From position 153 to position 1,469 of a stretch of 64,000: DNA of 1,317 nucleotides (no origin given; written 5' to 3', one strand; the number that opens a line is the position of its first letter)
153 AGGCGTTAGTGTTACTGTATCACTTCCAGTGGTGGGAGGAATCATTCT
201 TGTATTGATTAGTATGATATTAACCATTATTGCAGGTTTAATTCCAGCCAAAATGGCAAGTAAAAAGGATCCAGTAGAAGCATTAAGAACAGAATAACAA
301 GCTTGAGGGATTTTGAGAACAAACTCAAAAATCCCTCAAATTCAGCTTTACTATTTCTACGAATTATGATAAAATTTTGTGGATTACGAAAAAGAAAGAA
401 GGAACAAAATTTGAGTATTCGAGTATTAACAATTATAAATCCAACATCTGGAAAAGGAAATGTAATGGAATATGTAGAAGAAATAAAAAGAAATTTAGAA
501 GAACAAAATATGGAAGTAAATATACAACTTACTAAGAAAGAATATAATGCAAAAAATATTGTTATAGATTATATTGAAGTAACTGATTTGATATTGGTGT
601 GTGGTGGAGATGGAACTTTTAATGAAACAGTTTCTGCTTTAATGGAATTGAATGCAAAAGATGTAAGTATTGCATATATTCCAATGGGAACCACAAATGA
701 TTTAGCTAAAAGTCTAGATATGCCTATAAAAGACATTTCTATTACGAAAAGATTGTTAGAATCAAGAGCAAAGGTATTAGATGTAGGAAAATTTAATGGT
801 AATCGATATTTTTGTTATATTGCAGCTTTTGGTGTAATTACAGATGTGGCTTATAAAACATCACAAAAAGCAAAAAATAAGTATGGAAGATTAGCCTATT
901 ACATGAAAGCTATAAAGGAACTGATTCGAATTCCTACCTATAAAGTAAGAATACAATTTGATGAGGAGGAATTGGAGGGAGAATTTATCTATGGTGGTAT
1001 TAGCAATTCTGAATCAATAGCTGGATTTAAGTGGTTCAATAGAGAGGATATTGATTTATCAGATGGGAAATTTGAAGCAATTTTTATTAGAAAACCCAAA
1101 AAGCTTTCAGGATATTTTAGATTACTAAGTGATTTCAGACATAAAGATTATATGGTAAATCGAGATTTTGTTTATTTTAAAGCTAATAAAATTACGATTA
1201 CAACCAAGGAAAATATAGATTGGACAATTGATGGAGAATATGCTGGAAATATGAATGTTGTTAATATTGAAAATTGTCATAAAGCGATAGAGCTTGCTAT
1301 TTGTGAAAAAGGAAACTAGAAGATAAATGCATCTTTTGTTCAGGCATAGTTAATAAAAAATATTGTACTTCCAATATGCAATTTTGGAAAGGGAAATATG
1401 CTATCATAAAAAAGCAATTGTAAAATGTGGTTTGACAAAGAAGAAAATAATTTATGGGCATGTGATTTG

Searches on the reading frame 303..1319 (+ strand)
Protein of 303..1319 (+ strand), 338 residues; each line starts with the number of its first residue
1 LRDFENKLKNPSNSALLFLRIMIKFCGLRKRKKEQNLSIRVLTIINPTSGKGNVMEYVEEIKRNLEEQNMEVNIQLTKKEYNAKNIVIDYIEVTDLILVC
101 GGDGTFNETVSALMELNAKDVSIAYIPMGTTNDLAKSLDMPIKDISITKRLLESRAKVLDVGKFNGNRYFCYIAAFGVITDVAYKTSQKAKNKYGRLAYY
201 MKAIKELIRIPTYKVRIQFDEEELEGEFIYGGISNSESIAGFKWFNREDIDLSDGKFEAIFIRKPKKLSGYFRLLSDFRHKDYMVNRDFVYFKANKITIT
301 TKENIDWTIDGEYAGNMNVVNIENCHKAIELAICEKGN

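Call 33: search_protein_families(library=ncbifam, proteins=[window:303-1319:+], max_evalue=0.00001)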
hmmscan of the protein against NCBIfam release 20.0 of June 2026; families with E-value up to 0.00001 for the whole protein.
window:303-1319:+ (338 aa): 12 families
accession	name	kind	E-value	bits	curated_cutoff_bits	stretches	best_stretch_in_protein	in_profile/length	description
NF009874.0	PRK13337.1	equivalog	2.7e-51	174.3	385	1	43-335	7-295/305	diacylglycerol kinase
NF009603.0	PRK13055.1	subfamily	4.8e-50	170.4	342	1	40-332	4-298/335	diacylglycerol kinase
NF009605.0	PRK13059.1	equivalog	7.7e-49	166.2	313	1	40-331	3-289/295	putative lipid kinase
TIGR00147.1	TIGR00147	subfamily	4.6e-45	153.8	118.65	1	41-331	4-292/296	YegS/Rv2252/BmrU family lipid kinase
NF009604.0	PRK13057.1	equivalog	4.8e-38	130.8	274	1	34-316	4-278/302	lipid kinase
NF009602.0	PRK13054.1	equivalog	2.1e-34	119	284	1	50-334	12-293/301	lipid kinase YegS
NF002033.0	PRK00861.1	subfamily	3.4e-34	117.9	293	1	40-331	13-302/328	putative lipid kinase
TIGR03702.1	lip_kinase_YegS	equivalog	1.3e-31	109.8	387.45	1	50-332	8-287/295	lipid kinase YegS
NF009025.0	PRK12361.1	equivalog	3.8e-30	104.6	505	1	30-318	233-525/546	hypothetical protein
NF008882.0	PRK11914.1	equivalog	2.1e-22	79.6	302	1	37-330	7-299/306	diacylglycerol kinase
NF040993.1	MamU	equivalog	1.2e-13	51.1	400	1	41-314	3-275/296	lipid kinase MamU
NF010677.0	PRK14075.1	equivalog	3.4e-06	26.8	260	0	282-331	185-234/257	NAD(+) kinase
